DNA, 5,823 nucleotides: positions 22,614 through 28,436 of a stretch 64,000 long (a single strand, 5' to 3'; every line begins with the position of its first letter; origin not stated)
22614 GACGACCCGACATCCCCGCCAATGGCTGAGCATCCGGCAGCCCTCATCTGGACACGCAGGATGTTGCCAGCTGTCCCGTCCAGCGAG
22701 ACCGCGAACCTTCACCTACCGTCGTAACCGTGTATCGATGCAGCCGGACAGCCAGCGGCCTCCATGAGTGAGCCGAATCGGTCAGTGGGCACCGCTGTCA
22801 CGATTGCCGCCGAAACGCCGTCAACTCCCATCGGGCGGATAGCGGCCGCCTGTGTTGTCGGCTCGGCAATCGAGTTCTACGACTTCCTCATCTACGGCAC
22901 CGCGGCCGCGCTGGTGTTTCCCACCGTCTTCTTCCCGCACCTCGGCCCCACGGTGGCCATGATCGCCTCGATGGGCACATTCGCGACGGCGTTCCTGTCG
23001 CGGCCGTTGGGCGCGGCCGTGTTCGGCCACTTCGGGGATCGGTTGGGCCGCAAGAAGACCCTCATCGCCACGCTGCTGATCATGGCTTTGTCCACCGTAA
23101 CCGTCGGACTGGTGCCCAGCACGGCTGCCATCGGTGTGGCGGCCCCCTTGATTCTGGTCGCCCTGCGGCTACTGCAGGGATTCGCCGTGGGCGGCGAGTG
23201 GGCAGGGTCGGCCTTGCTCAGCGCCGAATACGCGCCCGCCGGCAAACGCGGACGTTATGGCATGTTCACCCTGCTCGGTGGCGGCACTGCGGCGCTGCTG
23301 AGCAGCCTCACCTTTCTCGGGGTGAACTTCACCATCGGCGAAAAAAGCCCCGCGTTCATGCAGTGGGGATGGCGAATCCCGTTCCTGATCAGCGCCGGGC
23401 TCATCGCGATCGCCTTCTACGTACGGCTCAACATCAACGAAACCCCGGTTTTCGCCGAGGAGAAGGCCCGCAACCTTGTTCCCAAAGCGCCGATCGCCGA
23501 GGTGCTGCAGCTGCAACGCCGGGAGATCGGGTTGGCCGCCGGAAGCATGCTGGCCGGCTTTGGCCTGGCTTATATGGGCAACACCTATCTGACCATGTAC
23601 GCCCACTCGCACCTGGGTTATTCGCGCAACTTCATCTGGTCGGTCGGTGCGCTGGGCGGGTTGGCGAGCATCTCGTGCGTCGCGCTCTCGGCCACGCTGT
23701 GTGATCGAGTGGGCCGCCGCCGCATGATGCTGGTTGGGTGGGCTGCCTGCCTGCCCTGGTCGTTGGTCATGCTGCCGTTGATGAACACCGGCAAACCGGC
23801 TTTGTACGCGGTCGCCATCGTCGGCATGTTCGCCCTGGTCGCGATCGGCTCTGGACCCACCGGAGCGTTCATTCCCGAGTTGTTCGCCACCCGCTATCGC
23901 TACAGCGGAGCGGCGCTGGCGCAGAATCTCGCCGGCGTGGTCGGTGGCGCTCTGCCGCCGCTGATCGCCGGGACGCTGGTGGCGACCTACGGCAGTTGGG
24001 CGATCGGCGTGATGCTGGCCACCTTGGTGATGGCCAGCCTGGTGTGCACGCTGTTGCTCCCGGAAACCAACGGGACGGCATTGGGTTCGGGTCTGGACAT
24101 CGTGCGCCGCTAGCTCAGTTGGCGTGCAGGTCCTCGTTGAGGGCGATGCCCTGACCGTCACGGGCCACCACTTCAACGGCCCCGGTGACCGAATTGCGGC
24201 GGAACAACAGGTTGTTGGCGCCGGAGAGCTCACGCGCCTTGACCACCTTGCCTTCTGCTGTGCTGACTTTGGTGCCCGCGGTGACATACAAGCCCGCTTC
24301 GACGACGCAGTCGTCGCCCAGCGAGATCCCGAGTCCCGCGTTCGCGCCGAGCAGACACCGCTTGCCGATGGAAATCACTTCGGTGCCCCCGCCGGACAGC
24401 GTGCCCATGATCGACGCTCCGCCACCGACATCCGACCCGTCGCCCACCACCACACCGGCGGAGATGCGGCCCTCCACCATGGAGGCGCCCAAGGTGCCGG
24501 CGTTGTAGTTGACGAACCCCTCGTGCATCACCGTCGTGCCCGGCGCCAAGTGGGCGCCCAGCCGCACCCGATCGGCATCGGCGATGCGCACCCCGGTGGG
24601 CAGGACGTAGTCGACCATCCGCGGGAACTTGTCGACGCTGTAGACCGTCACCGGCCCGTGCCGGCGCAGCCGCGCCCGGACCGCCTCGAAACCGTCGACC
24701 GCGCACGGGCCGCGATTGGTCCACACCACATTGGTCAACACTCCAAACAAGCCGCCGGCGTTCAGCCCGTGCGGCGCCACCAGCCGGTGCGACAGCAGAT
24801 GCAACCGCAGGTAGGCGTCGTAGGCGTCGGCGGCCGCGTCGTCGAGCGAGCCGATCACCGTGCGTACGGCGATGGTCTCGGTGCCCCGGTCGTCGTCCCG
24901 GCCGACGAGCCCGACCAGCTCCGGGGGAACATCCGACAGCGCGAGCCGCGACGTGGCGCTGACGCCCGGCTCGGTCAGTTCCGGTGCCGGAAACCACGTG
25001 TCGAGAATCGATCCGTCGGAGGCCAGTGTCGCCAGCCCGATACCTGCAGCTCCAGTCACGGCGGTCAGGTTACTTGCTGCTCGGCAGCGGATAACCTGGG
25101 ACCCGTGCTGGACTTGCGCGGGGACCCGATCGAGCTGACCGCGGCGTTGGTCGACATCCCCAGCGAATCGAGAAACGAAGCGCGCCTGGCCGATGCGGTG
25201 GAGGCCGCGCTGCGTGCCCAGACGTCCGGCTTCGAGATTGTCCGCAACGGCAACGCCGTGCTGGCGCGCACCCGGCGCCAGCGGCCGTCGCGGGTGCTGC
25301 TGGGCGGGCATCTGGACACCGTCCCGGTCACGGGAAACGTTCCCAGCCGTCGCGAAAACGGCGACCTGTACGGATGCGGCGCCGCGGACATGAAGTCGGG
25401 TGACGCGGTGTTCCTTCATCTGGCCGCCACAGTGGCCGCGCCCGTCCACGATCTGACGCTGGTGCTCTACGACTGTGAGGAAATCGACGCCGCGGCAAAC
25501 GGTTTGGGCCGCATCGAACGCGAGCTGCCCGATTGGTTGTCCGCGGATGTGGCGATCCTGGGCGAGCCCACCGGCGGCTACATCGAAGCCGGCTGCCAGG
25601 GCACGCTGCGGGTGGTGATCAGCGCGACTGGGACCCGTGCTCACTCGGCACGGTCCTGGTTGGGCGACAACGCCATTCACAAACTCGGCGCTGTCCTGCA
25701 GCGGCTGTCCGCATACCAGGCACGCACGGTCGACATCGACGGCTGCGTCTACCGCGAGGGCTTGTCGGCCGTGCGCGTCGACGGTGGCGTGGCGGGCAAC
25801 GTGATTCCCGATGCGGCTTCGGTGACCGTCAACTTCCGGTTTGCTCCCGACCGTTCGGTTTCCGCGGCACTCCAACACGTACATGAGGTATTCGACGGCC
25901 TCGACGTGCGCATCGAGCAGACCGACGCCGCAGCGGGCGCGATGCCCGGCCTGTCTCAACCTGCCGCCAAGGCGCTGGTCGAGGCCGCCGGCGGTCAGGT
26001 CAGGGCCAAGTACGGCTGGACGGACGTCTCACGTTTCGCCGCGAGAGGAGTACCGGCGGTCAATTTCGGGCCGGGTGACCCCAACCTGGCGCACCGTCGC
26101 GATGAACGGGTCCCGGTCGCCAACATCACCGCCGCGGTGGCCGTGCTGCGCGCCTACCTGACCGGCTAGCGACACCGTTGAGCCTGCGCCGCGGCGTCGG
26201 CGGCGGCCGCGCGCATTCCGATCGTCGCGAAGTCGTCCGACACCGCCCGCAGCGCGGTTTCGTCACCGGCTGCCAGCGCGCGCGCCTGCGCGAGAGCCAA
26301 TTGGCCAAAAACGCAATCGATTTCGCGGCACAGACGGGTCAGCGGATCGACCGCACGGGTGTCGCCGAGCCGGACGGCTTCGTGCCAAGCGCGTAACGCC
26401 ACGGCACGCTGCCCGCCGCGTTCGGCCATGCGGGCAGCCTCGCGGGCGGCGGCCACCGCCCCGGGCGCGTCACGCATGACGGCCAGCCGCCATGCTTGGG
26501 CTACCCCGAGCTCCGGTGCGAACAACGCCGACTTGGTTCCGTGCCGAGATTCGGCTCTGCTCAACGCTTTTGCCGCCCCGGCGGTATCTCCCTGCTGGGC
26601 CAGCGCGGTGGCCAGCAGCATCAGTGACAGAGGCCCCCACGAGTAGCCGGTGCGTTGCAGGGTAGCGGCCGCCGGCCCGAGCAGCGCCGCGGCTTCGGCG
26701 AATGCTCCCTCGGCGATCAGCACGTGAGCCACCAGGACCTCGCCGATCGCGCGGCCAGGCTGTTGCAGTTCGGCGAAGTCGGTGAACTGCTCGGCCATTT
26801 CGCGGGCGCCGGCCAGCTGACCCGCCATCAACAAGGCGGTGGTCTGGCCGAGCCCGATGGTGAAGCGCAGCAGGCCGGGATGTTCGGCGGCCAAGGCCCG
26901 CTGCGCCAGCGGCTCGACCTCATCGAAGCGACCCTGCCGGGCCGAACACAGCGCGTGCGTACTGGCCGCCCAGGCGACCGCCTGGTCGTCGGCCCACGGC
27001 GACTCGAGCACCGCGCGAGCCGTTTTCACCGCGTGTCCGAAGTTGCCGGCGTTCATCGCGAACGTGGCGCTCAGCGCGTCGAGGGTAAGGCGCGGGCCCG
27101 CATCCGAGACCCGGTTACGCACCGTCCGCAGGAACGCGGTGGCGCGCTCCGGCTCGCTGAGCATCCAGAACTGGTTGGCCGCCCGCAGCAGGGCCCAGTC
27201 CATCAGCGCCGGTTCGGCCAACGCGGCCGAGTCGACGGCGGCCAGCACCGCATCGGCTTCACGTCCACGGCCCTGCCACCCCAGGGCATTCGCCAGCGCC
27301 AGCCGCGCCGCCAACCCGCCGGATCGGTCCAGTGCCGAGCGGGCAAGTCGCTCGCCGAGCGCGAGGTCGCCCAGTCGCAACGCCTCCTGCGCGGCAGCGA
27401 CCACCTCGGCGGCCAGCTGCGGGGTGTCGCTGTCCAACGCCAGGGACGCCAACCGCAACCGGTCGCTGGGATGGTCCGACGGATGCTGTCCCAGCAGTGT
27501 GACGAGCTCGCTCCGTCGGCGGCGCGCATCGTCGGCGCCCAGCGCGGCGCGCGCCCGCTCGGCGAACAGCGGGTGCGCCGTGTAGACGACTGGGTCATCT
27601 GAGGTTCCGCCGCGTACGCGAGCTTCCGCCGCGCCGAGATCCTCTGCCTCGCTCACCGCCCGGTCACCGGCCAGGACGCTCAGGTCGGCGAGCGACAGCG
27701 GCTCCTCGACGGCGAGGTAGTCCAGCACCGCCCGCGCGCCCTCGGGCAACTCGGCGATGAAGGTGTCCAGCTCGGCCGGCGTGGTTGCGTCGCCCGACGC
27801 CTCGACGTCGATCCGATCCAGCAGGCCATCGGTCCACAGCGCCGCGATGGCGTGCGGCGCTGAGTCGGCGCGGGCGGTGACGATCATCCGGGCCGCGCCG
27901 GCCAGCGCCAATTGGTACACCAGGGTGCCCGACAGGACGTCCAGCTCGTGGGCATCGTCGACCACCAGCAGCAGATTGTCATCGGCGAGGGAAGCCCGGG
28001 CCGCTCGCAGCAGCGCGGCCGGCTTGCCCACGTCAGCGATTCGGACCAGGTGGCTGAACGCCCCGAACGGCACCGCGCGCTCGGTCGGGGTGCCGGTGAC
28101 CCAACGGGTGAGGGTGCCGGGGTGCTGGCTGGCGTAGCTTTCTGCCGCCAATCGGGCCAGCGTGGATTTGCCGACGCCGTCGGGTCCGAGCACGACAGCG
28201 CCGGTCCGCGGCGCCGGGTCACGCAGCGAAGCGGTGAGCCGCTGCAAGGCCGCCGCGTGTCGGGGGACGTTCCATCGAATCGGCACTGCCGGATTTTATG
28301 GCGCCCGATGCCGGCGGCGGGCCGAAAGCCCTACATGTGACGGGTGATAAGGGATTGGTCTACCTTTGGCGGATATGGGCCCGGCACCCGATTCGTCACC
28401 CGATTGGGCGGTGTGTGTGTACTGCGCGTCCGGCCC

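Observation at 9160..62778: Pervasive pseudogenisation: at least nine disrupted ORFs in 64 kb next to intact housekeeping genes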

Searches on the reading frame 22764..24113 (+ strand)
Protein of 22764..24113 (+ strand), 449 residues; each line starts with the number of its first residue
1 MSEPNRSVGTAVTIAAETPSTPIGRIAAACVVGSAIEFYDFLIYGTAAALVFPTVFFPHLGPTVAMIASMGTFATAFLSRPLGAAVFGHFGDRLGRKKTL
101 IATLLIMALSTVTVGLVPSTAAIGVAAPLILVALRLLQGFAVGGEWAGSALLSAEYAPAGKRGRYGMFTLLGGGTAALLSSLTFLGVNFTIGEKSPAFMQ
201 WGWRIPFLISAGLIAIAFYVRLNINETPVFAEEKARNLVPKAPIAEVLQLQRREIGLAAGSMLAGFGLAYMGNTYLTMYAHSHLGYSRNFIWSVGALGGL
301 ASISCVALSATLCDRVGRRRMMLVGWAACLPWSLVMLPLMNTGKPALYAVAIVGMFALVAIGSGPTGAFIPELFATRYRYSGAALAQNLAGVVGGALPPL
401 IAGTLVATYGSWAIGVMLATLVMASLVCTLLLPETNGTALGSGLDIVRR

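Call 22: search_protein_families(library=pfam, proteins=[window:22764-24113:+], max_evalue=0.001)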
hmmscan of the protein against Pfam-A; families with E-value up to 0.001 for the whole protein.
window:22764-24113:+ (449 aa): 3 families
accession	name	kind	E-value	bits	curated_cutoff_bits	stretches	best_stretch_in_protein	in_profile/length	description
PF00083.30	Sugar_tr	-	7.5e-32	111.2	22.3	2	30-236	5-203/452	Sugar (and other) transporter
PF07690.21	MFS_1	-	4.9e-26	91.9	33.4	1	48-397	15-345/347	Major Facilitator Superfamily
PF12832.13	MFS_1_like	-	2.9e-05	23.7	25.2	1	41-408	9-364/373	MFS_1 like family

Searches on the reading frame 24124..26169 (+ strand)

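Call 22: search_protein_families(library=pfam, proteins=[window:24124-26169:+], max_evalue=0.001)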
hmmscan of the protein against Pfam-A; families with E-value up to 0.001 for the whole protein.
window:24124-26169:+ (681 aa): 3 families
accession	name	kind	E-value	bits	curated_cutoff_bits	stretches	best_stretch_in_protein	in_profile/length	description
PF01546.33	Peptidase_M20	-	3.9e-21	76.3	24.6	1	392-679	1-204/206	Peptidase family M20/M25/M40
PF07687.19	M20_dimer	-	1.6e-12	47.8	21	1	493-591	5-100/107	Peptidase dimerisation domain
PF04389.22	Peptidase_M28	-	3.5e-08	33.8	21.3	1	379-453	2-67/193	Peptidase family M28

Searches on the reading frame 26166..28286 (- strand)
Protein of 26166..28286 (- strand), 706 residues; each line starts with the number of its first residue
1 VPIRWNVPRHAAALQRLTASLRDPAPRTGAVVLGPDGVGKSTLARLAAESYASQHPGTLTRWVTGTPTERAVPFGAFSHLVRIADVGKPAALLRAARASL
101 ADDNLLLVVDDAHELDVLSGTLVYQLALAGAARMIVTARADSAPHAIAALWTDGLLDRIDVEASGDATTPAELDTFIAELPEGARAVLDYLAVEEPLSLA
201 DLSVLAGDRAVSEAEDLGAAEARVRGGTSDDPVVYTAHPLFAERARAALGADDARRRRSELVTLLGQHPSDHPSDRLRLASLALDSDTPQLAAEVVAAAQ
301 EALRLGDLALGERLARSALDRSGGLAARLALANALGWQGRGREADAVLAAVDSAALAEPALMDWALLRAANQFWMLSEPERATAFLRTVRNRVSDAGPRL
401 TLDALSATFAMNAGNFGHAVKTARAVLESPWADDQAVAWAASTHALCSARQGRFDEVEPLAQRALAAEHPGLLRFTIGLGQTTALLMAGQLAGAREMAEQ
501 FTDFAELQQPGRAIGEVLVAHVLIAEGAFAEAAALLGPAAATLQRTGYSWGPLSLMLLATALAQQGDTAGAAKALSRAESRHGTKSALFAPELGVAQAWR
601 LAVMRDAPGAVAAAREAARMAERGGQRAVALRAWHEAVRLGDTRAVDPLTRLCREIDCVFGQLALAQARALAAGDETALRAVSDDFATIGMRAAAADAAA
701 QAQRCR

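Call 22: search_protein_families(library=pfam, proteins=[window:26166-28286:-], max_evalue=0.001)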
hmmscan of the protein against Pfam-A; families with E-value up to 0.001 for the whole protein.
window:26166-28286:- (706 aa): 2 families
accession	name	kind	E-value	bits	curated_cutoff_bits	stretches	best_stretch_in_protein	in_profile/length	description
PF13401.12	AAA_22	-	1.9e-05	25.4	27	1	30-123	8-101/130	AAA domain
PF13191.12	AAA_16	-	4.4e-05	24.5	32.6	1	13-127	11-156/167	AAA ATPase domain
